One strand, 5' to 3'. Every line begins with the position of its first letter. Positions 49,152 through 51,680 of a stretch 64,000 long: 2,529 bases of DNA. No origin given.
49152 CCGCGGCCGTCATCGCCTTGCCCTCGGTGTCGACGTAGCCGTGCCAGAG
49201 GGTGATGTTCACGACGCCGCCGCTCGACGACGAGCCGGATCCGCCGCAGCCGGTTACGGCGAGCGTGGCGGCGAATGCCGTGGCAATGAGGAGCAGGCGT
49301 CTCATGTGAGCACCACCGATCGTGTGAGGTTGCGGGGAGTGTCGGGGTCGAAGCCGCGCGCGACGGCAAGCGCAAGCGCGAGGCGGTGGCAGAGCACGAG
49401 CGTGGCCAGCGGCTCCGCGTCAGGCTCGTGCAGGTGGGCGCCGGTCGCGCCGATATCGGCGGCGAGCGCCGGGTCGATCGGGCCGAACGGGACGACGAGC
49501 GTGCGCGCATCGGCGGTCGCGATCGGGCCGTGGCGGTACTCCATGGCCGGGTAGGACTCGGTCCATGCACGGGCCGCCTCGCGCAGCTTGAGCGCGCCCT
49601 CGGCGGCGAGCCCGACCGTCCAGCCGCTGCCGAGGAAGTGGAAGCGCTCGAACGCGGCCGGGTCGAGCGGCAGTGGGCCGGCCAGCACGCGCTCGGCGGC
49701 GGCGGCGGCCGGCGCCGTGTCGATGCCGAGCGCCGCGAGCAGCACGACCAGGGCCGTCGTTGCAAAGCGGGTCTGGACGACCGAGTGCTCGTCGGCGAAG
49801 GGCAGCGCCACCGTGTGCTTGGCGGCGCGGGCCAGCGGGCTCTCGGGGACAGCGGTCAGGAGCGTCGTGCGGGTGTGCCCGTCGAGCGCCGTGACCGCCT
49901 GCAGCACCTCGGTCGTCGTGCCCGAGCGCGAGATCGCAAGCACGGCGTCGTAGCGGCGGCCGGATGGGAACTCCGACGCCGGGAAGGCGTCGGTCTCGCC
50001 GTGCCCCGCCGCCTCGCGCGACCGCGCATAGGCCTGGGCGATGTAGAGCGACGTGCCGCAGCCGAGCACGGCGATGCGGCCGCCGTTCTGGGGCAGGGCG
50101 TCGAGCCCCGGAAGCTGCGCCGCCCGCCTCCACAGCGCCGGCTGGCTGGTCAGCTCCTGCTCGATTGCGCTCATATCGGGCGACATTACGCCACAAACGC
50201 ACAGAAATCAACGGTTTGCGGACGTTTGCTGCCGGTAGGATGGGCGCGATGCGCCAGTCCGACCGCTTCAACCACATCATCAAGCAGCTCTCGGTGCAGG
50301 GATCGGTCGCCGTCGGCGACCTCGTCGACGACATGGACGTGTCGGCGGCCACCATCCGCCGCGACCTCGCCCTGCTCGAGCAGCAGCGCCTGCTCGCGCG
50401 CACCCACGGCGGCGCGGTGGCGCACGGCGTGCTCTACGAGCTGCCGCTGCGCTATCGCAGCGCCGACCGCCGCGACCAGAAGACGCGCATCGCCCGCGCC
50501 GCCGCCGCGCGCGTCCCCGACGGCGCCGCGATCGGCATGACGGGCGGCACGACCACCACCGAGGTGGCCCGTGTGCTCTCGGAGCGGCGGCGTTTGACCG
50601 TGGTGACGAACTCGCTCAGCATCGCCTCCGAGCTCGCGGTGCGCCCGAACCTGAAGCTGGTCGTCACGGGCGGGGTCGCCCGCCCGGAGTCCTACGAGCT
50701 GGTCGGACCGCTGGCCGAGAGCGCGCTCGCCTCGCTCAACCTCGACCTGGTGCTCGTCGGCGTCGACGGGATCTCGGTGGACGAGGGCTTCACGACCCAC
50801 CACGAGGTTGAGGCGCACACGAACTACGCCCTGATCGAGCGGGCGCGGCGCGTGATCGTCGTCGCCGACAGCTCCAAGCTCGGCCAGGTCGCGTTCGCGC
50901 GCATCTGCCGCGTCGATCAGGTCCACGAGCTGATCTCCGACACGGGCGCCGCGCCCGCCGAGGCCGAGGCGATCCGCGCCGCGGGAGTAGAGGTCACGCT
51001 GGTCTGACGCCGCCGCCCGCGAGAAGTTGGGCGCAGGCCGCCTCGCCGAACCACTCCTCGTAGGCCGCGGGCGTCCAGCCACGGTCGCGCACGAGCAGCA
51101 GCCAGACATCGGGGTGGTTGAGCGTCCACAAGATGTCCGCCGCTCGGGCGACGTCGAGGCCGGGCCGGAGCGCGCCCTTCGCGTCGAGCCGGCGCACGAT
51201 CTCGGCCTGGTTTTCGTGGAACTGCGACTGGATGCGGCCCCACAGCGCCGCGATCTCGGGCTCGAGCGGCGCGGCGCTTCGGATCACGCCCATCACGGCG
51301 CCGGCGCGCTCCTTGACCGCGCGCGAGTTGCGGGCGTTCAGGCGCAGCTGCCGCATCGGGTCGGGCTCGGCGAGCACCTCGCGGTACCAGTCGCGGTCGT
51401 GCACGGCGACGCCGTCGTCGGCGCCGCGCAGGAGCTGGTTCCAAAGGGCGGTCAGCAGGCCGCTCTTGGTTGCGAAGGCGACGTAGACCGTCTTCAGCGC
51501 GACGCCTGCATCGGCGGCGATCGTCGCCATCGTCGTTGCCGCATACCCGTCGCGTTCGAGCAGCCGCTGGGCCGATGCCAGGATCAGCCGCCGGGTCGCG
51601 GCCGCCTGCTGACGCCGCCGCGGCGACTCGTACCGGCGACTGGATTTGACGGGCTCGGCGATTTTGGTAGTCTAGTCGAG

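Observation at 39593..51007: Predicted poly-galactosamine / galactosamine catabolic locus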

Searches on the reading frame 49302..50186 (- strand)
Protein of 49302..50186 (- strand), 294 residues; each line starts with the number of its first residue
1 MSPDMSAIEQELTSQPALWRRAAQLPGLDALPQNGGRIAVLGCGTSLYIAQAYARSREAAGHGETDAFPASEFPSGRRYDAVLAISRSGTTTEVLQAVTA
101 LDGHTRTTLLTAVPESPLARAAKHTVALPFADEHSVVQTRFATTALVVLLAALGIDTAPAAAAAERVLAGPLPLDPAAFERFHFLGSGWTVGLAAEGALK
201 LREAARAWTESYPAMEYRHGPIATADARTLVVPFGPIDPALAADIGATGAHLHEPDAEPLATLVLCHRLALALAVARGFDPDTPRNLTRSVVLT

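Call 6: search_protein_families(library=pfam, proteins=[window:49302-50186:-], max_evalue=0.01)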
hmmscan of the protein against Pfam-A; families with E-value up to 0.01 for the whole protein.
window:49302-50186:- (294 aa): 1 family
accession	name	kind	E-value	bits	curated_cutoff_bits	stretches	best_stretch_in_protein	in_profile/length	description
PF01380.27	SIS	-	3e-15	56.6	25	1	36-151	6-129/131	SIS domain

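Call 7: search_protein_families(library=ncbifam, proteins=[window:49302-50186:-], max_evalue=0.001)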
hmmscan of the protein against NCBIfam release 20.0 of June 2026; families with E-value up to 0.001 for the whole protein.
window:49302-50186:- (294 aa): 10 families
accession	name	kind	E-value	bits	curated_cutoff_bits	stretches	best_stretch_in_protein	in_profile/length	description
NF001484.0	PRK00331.1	subfamily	5.5e-27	94.4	381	3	180-234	459-513/601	isomerizing glutamine--fructose-6-phosphate transaminase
NF041128.1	glucosaP_deam_GlmD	equivalog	1.1e-26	93.8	580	1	36-232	32-240/323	glucosamine-6-phosphate deaminase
TIGR01135.1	glmS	equivalog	3.4e-26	91.9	418.05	3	180-236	464-520/607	glutamine--fructose-6-phosphate transaminase (isomerizing)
TIGR02815.1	agaS_fam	subfamily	2.6e-10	39.8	529.2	1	10-234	7-271/372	putative sugar isomerase, AgaS family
NF046059.1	NagB_SO3506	equivalog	2.2e-08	33.8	430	1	82-287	90-323/330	glucosamine-6-phosphate deaminase NagB-II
TIGR00393.1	kpsF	subfamily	1.3e-07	31.5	203.7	1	36-149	1-119/268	KpsF/GutQ family sugar-phosphate isomerase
TIGR03127.2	RuMP_HxlB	equivalog_domain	1.8e-06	27.9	160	1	28-135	23-130/178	6-phospho-3-hexuloisomerase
NF008141.0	PRK10892.1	equivalog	1.2e-05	24.7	505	0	35-155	49-176/328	arabinose-5-phosphate isomerase KdsD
NF041755.1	RuMP_HxlAB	equivalog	0.00019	20.5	500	1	34-142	245-358/391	bifunctional 3-hexulose-6-phosphate synthase/6-phospho-3-hexuloisomerase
NF040776.2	AlsR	equivalog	0.00053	19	400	1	79-153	177-252/279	transcriptional repressor AlsR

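Call 12: search_solved_structures(query=window:49302-50186:-, max_evalue=0.001, show_alignments=1)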
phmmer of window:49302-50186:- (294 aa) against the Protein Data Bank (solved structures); distinct sequences matched with E-value up to 0.001: 26.
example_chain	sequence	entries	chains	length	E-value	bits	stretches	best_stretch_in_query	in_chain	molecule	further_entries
2cb0_A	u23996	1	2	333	4e-23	85.7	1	37-233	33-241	GLUCOSAMINE-FRUCTOSE-6-PHOSPHATE AMINOTRANSFERASE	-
2dec_A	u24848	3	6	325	6.6e-21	78.4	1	36-232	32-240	325aa long hypothetical protein | Hypothetical protein PH0510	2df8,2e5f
1moq_A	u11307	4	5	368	7.1e-14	55.4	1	26-238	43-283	GLUCOSAMINE 6-PHOSPHATE SYNTHASE | Glutamine--fructose-6-phosphate aminotransferase [isomerizing]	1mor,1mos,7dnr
1j5x_A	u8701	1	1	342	2.2e-13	53.8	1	38-293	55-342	GLUCOSAMINE-6-PHOSPHATE DEAMINASE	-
1jxa_A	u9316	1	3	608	5.1e-13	52.6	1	26-238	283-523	glucosamine 6-phosphate synthase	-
4amv_A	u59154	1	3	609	5.1e-13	52.6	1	26-238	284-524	GLUCOSAMINE--FRUCTOSE-6-PHOSPHATE AMINOTRANSFERASE [ISOMER IZING]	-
3ooj_A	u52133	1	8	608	5.4e-13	52.5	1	26-238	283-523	Glucosamine/fructose-6-phosphate aminotransferase, isomerizing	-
2j6h_A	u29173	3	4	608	5.4e-13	52.5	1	26-238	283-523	GLUCOSAMINE-FRUCTOSE-6-PHOSPHATE AMINOTRANSFERASE | GLUCOSAMINE--FRUCTOSE-6-PHOSPHATE AMINOTRANSFERASE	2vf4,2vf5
3tbf_A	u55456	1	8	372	2.5e-11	47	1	181-242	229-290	Glucosamine--fructose-6-phosphate aminotransferase [isomerizing]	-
3fj1_A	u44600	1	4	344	3.7e-10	43.2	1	71-289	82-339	putative phosphosugar isomerase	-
7kqa_A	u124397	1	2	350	1.8e-09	41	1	81-289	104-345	Iron dicitrate transport regulator FecR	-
4s1w_A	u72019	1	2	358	2.9e-09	40.3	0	35-152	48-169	Glutamine--fructose-6-phosphate aminotransferase [isomerizing]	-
2zj3_A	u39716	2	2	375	3e-07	33.6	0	184-230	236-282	Glucosamine--fructose-6-phosphate aminotransferase [isomerizing] 1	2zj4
2v4m_A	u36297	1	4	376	3e-07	33.6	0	184-230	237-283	GLUCOSAMINE--FRUCTOSE-6-PHOSPHATE AMINOTRANSFERASE [ISOMERIZING] 1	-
2poc_A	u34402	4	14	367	3.1e-07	33.6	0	184-241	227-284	isomerase domain of glutamine-fructose-6-phosphate transaminase (isomerizing)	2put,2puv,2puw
3odp_A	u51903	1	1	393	0.00064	22.7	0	33-236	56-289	putative tagatose-6-phosphate ketose/aldose isomerase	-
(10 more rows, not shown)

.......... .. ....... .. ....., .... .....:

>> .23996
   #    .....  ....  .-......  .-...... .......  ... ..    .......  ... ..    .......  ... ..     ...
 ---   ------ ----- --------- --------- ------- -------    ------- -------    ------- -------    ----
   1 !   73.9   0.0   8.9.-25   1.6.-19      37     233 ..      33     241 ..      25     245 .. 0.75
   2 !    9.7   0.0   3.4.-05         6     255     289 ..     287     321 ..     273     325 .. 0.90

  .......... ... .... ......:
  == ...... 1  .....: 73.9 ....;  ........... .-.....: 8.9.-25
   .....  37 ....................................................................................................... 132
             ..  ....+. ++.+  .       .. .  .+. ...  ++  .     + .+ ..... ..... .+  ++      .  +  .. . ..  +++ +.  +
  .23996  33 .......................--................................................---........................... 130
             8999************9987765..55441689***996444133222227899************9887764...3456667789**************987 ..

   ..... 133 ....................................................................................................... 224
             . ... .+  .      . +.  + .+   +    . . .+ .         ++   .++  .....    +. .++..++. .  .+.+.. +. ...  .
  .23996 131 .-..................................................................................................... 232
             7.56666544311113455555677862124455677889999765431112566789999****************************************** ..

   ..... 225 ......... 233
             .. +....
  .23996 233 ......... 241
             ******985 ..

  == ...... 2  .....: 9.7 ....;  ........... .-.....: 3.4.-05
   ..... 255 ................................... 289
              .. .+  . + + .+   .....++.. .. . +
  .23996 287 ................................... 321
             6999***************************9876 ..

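Call 39: search_solved_structures(query=window:49302-50174:-, max_evalue=1e-12, show_alignments=3)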
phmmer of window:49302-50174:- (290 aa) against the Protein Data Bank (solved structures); distinct sequences matched with E-value up to 1e-12: 8.
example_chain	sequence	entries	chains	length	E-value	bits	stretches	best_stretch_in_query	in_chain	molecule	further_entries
2cb0_A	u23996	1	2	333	3.8e-23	85.8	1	33-229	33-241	GLUCOSAMINE-FRUCTOSE-6-PHOSPHATE AMINOTRANSFERASE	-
2dec_A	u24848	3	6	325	6.3e-21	78.5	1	32-228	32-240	325aa long hypothetical protein | Hypothetical protein PH0510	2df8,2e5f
1moq_A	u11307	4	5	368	6.9e-14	55.4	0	22-234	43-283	GLUCOSAMINE 6-PHOSPHATE SYNTHASE | Glutamine--fructose-6-phosphate aminotransferase [isomerizing]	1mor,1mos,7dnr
1j5x_A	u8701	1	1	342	2e-13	53.9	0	34-289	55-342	GLUCOSAMINE-6-PHOSPHATE DEAMINASE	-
1jxa_A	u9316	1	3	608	5e-13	52.6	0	22-234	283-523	glucosamine 6-phosphate synthase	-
4amv_A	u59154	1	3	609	5e-13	52.6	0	22-234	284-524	GLUCOSAMINE--FRUCTOSE-6-PHOSPHATE AMINOTRANSFERASE [ISOMER IZING]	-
3ooj_A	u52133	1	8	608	5.2e-13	52.6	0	22-234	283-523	Glucosamine/fructose-6-phosphate aminotransferase, isomerizing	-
2j6h_A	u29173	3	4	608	5.2e-13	52.6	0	22-234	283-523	GLUCOSAMINE-FRUCTOSE-6-PHOSPHATE AMINOTRANSFERASE | GLUCOSAMINE--FRUCTOSE-6-PHOSPHATE AMINOTRANSFERASE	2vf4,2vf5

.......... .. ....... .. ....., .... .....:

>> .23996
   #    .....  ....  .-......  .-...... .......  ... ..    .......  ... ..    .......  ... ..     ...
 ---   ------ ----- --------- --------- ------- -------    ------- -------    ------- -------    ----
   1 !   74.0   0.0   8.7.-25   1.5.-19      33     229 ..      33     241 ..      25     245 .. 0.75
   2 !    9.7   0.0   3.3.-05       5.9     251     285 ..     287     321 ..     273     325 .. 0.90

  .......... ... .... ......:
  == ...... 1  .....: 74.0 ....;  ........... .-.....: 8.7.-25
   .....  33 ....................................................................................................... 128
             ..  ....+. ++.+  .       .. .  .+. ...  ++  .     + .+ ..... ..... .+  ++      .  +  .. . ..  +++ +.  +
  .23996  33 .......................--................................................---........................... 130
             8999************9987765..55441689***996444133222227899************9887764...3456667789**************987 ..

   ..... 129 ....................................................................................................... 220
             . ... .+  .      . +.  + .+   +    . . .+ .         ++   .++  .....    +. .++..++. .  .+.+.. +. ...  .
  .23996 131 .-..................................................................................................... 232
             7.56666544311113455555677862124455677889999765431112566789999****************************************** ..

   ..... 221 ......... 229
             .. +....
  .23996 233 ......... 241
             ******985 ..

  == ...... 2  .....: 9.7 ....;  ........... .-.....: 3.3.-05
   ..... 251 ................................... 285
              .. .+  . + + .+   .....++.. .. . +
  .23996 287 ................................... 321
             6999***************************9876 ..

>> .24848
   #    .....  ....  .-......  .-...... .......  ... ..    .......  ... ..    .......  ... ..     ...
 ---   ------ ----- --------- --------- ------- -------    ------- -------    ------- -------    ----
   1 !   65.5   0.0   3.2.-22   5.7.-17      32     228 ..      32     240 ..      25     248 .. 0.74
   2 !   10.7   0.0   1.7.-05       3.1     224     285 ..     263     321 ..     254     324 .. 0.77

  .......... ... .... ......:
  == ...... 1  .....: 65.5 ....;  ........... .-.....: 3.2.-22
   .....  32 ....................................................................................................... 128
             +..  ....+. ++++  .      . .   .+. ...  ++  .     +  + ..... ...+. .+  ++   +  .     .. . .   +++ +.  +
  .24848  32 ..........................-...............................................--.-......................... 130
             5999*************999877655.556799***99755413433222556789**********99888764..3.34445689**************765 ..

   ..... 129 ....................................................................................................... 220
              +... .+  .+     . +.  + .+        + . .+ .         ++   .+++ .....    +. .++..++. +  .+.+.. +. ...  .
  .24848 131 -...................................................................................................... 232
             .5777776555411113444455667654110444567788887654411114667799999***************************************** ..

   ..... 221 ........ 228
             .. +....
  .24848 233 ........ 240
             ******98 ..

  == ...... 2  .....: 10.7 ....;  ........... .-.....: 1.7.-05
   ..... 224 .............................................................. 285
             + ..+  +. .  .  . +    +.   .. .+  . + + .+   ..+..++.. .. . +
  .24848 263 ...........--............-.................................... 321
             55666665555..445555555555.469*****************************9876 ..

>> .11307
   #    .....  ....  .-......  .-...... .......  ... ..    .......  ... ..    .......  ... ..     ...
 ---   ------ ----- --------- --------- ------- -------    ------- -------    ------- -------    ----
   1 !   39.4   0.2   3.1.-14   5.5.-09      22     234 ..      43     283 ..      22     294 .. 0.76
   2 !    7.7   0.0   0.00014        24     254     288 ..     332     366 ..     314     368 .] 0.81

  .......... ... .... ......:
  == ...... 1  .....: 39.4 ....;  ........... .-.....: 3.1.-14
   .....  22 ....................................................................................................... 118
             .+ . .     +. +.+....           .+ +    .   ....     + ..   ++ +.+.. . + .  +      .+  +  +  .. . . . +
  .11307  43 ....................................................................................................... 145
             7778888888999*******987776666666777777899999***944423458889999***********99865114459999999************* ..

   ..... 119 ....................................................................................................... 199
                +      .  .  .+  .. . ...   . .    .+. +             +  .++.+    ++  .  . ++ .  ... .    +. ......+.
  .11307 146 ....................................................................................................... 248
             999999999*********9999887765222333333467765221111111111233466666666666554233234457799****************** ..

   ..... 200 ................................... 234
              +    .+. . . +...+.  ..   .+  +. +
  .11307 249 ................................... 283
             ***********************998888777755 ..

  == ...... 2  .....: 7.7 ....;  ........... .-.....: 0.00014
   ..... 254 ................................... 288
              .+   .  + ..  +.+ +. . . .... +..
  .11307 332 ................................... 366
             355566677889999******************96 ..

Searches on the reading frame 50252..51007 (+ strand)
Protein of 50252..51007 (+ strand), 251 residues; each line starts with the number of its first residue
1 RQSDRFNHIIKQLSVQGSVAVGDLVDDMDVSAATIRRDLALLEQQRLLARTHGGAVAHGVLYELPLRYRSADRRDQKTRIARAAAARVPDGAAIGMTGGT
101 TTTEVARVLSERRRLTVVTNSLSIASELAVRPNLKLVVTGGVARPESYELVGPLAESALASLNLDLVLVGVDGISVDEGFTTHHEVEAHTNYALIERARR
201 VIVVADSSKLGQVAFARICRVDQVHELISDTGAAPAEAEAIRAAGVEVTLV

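Call 9: search_protein_families(library=pfam, proteins=[window:50252-51007:+], max_evalue=0.001)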
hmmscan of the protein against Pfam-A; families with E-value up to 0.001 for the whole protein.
window:50252-51007:+ (251 aa): 3 families
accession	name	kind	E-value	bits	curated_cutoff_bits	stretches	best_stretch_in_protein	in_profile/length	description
PF00455.28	DeoRC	-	2e-49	168.1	31.8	1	74-230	3-159/160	DeoR C terminal sensor domain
PF08220.18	HTH_DeoR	-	3.4e-15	56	21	1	5-56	1-52/57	DeoR-like helix-turn-helix domain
PF08279.18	HTH_11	-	0.00046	20.4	25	1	7-44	3-41/55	HTH domain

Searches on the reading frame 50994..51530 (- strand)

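Call 9: search_protein_families(library=pfam, proteins=[window:50994-51530:-], max_evalue=0.001)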
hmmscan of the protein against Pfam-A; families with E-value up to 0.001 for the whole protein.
window:50994-51530:- (178 aa): 1 family
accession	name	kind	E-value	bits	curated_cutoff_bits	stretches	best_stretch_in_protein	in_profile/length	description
PF16859.10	TetR_C_11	-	4.5e-05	24.2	32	1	69-137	19-89/113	Tetracyclin repressor-like, C-terminal domain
